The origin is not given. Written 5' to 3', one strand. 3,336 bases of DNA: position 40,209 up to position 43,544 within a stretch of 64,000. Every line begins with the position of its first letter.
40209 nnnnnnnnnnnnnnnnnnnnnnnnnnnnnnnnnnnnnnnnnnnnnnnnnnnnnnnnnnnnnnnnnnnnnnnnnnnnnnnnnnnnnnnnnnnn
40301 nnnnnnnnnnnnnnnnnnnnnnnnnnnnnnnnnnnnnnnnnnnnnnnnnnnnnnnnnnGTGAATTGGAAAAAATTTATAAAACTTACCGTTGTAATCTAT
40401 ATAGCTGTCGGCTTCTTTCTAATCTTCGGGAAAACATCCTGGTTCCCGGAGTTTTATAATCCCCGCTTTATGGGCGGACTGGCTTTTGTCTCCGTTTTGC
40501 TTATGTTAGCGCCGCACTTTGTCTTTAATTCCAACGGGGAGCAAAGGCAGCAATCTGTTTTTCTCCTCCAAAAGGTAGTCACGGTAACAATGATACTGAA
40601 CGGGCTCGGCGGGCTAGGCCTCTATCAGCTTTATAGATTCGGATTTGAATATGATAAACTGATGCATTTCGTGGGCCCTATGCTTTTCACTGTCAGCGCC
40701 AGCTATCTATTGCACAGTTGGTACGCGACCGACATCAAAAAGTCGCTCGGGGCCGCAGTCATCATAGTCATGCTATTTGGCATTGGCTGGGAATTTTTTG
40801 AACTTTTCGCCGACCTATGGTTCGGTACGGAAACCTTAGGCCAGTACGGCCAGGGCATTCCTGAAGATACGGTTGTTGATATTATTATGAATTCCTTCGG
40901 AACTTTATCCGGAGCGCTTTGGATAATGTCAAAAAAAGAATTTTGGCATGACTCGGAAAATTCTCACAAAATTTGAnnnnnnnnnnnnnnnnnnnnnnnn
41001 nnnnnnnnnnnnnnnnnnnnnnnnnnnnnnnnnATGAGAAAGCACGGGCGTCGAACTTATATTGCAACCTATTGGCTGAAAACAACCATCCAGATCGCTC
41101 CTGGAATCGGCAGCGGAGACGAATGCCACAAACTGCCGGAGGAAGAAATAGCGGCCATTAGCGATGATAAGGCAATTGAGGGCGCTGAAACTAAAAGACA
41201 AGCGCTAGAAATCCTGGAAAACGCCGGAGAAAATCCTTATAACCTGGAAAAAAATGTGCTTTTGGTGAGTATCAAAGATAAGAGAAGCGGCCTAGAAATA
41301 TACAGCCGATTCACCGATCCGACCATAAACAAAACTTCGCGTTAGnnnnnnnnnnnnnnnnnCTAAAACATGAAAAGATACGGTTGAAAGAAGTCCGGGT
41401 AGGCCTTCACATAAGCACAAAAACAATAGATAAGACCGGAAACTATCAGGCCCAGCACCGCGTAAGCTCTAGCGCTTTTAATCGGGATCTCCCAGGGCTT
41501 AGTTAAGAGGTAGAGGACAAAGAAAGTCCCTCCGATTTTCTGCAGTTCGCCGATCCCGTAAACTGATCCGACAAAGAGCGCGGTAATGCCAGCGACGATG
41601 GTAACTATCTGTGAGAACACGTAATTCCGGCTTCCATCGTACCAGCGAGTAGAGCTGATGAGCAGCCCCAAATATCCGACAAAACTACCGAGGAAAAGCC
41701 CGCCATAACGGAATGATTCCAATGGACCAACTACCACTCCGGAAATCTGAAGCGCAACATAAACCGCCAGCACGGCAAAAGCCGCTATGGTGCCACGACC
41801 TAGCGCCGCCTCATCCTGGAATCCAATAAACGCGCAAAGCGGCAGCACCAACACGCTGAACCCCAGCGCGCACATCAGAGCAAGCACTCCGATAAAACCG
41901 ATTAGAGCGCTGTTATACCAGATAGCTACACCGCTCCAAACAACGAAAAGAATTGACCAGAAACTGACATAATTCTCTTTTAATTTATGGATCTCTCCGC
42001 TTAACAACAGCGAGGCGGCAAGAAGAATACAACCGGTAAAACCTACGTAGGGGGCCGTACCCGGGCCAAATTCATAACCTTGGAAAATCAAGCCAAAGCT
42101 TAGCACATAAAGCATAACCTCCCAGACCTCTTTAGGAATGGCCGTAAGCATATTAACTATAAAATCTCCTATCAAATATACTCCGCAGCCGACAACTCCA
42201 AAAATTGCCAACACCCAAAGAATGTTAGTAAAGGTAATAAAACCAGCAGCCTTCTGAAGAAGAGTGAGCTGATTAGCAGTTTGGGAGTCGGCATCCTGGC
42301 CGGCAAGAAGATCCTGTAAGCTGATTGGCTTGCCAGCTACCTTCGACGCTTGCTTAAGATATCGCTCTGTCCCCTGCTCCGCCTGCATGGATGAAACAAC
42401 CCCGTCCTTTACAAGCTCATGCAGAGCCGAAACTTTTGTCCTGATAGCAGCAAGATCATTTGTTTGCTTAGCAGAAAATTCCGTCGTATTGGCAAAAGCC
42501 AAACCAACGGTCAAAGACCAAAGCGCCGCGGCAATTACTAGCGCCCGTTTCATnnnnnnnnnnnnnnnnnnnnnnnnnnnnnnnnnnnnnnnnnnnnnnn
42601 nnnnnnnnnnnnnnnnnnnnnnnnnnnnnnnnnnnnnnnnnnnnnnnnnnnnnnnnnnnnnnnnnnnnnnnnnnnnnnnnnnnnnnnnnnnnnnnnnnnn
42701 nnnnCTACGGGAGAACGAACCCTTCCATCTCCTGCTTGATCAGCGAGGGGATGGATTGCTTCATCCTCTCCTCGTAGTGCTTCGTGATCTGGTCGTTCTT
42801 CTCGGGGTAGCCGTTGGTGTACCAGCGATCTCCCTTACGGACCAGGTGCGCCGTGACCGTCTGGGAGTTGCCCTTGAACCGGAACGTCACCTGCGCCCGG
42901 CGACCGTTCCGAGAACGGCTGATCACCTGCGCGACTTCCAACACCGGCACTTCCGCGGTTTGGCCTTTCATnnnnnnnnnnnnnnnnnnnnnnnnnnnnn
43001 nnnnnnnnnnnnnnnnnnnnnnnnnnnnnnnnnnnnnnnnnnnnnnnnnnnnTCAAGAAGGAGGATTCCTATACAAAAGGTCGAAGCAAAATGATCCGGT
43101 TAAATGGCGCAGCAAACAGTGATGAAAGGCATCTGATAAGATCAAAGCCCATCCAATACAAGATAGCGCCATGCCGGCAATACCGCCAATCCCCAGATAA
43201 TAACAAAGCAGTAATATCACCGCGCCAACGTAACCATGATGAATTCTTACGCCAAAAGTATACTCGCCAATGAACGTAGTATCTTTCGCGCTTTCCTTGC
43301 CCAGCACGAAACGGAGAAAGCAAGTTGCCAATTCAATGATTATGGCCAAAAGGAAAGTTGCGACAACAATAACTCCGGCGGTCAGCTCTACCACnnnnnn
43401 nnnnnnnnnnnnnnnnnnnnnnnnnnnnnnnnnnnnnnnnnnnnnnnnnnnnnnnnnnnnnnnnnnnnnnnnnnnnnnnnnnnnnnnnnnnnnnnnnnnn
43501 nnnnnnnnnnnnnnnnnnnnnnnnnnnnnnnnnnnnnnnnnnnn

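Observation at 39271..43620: tRNA-bounded accessory module: peptidase trio, membrane proteins and a foreign gene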

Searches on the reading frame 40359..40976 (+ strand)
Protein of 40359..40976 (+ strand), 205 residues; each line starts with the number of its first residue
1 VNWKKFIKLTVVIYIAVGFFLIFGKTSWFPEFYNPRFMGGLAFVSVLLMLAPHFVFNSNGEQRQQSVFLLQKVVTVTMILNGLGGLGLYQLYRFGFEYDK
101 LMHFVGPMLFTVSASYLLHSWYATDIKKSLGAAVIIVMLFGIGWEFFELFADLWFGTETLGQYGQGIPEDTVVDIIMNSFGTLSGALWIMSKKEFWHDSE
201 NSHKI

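Call 4: search_protein_families(library=pfam, proteins=[window:40359-40976:+], max_evalue=0.1)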
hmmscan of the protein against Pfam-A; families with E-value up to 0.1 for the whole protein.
window:40359-40976:+ (205 aa): 1 family
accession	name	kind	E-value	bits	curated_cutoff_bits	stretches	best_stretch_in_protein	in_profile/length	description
PF09997.14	DUF2238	-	0.0004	20.7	26.4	1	97-176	58-138/140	Predicted membrane protein (DUF2238)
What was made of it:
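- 40359..40976 (+): Gene C: 205-aa membrane protein, Wok/DUF2238-like (Lipocone superfamily), GTGA overlap with B. PF09997, E 4e-4, below the cut-off (call 4).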

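Call 16: search_protein_families(library=ncbifam, proteins=[window:40359-40976:+], max_evalue=0.1)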
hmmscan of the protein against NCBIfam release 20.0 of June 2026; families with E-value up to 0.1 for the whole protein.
window:40359-40976:+ (205 aa): 1 family
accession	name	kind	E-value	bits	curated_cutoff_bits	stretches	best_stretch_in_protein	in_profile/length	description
NF037970.1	vanZ_1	subfamily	0.071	13.8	20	0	85-151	35-92/109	VanZ family protein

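Call 17: search_protein_families(library=phrogs, proteins=[window:40359-40976:+], max_evalue=0.1)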
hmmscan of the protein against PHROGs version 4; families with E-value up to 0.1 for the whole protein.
window:40359-40976:+ (205 aa): 0 families

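Call 55: search_solved_structures(query=window:40359-40976:+, max_evalue=10)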
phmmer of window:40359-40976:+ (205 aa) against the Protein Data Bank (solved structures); distinct sequences matched with E-value up to 10: 2.
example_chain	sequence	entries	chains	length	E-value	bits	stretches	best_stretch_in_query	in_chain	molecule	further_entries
4mxw_Y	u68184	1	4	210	0.29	14.2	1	95-172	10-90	Lymphotoxin-beta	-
3ah3_A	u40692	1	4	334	2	11.5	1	141-193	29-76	Homoisocitrate dehydrogenase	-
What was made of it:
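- Tried and rejected: PDB sequence search of C: nothing (call 55).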

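Call 65: search_protein_families(library=padloc, proteins=[window:40359-40976:+], max_evalue=0.01)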
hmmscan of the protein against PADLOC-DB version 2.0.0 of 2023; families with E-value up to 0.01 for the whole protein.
window:40359-40976:+ (205 aa): 0 families

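Call 67: predict_structure(protein=window:40359-40976:+)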
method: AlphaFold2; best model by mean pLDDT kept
length: 205 residues; sequences in the alignment: 1
mean_pLDDT: 56.6   pTM: 0.43
mean pLDDT of the five models: 56.6, 51.1, 49.2, 48.1, 45.9
residues with pLDDT >= 90: 0; 70-90: 15; 50-70: 135; < 50: 55
segments of 3 or more residues with pLDDT < 50: 125-135, 137-156, 158-165, 194-205
pLDDT, mean of each block of 10 residues (from residue 1): 63 65 55 57 59 57 64 68 69 71 62 60 50 46 46 45 47 54 54 47 44
secondary structure, 60 per line:
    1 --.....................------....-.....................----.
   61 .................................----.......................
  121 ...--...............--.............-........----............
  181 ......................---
elements in order: H3-23 H30-33 H35-55 H60-93 H98-123 H126-140 H143-155 H157-164 H169-202
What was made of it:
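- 40359..40976 (+): The AF2 model is low-confidence at pLDDT 57 (call 67).
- Tried and rejected: Structure of C from a single sequence: pLDDT 57, too poor for a fold search (call 67).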

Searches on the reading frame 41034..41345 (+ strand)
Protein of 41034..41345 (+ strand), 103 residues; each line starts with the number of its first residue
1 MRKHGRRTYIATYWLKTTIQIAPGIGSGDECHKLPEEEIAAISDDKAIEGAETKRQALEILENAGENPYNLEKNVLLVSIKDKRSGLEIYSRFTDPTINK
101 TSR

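Call 4: search_protein_families(library=pfam, proteins=[window:41034-41345:+], max_evalue=0.1)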
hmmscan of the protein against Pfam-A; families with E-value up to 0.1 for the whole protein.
window:41034-41345:+ (103 aa): 0 families

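Call 16: search_protein_families(library=ncbifam, proteins=[window:41034-41345:+], max_evalue=0.1)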
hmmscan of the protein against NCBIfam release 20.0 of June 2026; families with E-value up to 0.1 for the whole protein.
window:41034-41345:+ (103 aa): 1 family
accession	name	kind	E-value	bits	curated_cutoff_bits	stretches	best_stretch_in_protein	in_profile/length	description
NF011512.0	PRK14950.1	equivalog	0.05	12.8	593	1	48-82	475-509/585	DNA polymerase III subunits gamma and tau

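Call 17: search_protein_families(library=phrogs, proteins=[window:41034-41345:+], max_evalue=0.1)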
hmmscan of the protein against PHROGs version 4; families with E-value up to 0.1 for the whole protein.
window:41034-41345:+ (103 aa): 0 families

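Call 65: search_protein_families(library=padloc, proteins=[window:41034-41345:+], max_evalue=0.01)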
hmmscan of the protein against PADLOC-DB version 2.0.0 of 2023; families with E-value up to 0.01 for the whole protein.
window:41034-41345:+ (103 aa): 0 families

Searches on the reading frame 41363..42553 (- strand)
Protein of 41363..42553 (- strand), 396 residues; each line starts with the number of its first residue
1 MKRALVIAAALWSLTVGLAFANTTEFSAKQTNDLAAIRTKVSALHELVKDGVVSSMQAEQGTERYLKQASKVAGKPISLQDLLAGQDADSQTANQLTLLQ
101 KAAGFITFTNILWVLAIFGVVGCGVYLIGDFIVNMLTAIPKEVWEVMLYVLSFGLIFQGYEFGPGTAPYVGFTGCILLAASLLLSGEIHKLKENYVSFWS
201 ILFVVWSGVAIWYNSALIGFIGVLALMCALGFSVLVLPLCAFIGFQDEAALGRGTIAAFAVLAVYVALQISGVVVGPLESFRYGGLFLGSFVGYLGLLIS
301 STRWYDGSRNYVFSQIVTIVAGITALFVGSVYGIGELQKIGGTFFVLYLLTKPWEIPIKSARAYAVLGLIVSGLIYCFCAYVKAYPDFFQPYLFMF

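Call 4: search_protein_families(library=pfam, proteins=[window:41363-42553:-], max_evalue=0.1)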
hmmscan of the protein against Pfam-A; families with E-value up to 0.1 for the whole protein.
window:41363-42553:- (396 aa): 0 families

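Call 16: search_protein_families(library=ncbifam, proteins=[window:41363-42553:-], max_evalue=0.1)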
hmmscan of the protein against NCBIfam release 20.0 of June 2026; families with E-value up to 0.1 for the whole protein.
window:41363-42553:- (396 aa): 0 families

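Call 17: search_protein_families(library=phrogs, proteins=[window:41363-42553:-], max_evalue=0.1)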
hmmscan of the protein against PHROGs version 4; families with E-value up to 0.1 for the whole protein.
window:41363-42553:- (396 aa): 0 families

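Call 50: find_related_loci(query=window:41363-42553:-, collection=viral_contigs, flank=5000)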
Query window:41363-42553:- (396 aa) in viral_contigs; peptide patterns used: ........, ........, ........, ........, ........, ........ (x = any residue, [..] = any of these).
8 stretches matched a pattern, but none encodes a relative of the query by tblastn (E <= 1e-3).

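Call 65: search_protein_families(library=padloc, proteins=[window:41363-42553:-], max_evalue=0.01)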
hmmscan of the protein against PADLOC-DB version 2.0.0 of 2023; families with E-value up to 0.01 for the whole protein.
window:41363-42553:- (396 aa): 0 families

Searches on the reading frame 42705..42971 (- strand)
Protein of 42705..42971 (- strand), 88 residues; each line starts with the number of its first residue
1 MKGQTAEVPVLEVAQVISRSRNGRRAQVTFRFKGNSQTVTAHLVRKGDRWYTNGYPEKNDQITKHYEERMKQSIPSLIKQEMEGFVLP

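Call 4: search_protein_families(library=pfam, proteins=[window:42705-42971:-], max_evalue=0.1)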
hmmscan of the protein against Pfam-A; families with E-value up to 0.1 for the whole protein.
window:42705-42971:- (88 aa): 1 family
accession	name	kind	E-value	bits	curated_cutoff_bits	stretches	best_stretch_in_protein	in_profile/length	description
PF13280.12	WYL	-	0.084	13.3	21.8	0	22-64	12-59/70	WYL domain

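Call 16: search_protein_families(library=ncbifam, proteins=[window:42705-42971:-], max_evalue=0.1)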
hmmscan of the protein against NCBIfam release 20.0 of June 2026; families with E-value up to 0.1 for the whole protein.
window:42705-42971:- (88 aa): 3 families
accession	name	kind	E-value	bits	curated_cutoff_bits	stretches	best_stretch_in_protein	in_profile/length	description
NF051431.1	Rv0361_Cterm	subfamily_domain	0.022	15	37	1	12-50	96-136/140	Rv0361 family membrane protein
NF045983.1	ProtAdnltaseVbhT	equivalog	0.03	13.5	800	1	41-80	373-411/419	type II toxin-antitoxin system protein adenylyltransferase VbhT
NF045589.1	Cterm_S41_CtpB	exception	0.039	12.6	633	1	17-87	186-253/416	carboxyl-terminal processing protease CtpB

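Call 17: search_protein_families(library=phrogs, proteins=[window:42705-42971:-], max_evalue=0.1)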
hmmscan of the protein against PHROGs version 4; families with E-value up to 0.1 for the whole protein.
window:42705-42971:- (88 aa): 0 families

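Call 18: find_homologous_proteins(query=window:42705-42971:-)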
Query window:42705-42971:- (88 aa): 1 proteins with E <= 0.001 among 1 candidates.
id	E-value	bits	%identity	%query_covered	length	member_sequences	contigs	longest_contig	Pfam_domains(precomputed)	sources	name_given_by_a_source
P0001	3.3e-49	182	99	100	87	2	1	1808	-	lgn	-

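Call 20: find_encoding_contigs(protein=P0001, flank=5000)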
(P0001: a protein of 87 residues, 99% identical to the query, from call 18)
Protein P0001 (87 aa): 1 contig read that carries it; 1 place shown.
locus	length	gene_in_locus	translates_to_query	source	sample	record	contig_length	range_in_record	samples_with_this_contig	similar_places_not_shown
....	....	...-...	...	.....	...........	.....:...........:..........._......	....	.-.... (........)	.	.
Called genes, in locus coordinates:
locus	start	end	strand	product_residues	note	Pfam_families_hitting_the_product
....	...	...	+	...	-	-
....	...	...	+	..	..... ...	-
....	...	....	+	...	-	?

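Call 51: find_related_loci(query=window:42705-42971:-, collection=viral_contigs, flank=5000)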
Query window:42705-42971:- (88 aa) in viral_contigs; peptide patterns used: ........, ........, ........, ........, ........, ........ (x = any residue, [..] = any of these).
14 stretches matched a pattern, but none encodes a relative of the query by tblastn (E <= 1e-3).

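Call 65: search_protein_families(library=padloc, proteins=[window:42705-42971:-], max_evalue=0.01)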
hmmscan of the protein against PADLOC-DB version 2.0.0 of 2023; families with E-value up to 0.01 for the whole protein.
window:42705-42971:- (88 aa): 0 families

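Call 85: search_dna_similar(query=window:42705-42971:-, collection=plasmids, mode=protein, max_evalue=0.01, max_rows=10)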
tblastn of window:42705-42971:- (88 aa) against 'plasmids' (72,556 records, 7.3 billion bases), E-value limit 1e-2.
No match.

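Call 86: search_dna_similar(query=window:42705-42971:-, collection=phages, mode=protein, max_evalue=0.01, max_rows=10)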
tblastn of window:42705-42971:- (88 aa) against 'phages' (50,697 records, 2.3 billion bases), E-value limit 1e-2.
No match.
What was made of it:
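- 42645..42990 (-): GC-rich cassette holding gene F (42705-42971, 88 aa), with a strong Shine-Dalgarno sequence and a double-hairpin terminator. It is a foreign ORFan. No homologue other than itself (calls 18, 51, 85, 86).
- Tried and rejected: Homologues: none in the 5.8-billion-protein index (word-limited), plasmids or phages (calls 18, 85, 86).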

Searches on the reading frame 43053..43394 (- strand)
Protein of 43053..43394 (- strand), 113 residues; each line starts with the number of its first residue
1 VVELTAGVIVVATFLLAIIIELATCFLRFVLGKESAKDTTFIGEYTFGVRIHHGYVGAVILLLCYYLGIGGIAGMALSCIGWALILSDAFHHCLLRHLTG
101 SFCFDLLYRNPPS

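Call 4: search_protein_families(library=pfam, proteins=[window:43053-43394:-], max_evalue=0.1)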
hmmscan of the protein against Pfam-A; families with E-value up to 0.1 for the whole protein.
window:43053-43394:- (113 aa): 0 families

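Call 16: search_protein_families(library=ncbifam, proteins=[window:43053-43394:-], max_evalue=0.1)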
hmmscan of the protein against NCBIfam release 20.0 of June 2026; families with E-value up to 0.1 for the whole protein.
window:43053-43394:- (113 aa): 1 family
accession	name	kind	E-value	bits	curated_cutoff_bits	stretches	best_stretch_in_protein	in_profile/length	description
NF007268.0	PRK09723.1-2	equivalog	0.026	13.5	382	1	9-49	238-278/412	fimbrial-like adhesin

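Call 17: search_protein_families(library=phrogs, proteins=[window:43053-43394:-], max_evalue=0.1)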
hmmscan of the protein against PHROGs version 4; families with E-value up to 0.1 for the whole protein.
window:43053-43394:- (113 aa): 0 families

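Call 65: search_protein_families(library=padloc, proteins=[window:43053-43394:-], max_evalue=0.01)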
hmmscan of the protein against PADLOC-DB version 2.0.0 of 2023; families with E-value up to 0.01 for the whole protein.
window:43053-43394:- (113 aa): 0 families
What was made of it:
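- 43053..43394 (-): Gene G: 113-aa small membrane protein (2-3 transmembrane segments), lineage-specific. No family hit (calls 4, 16, 17, 65).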
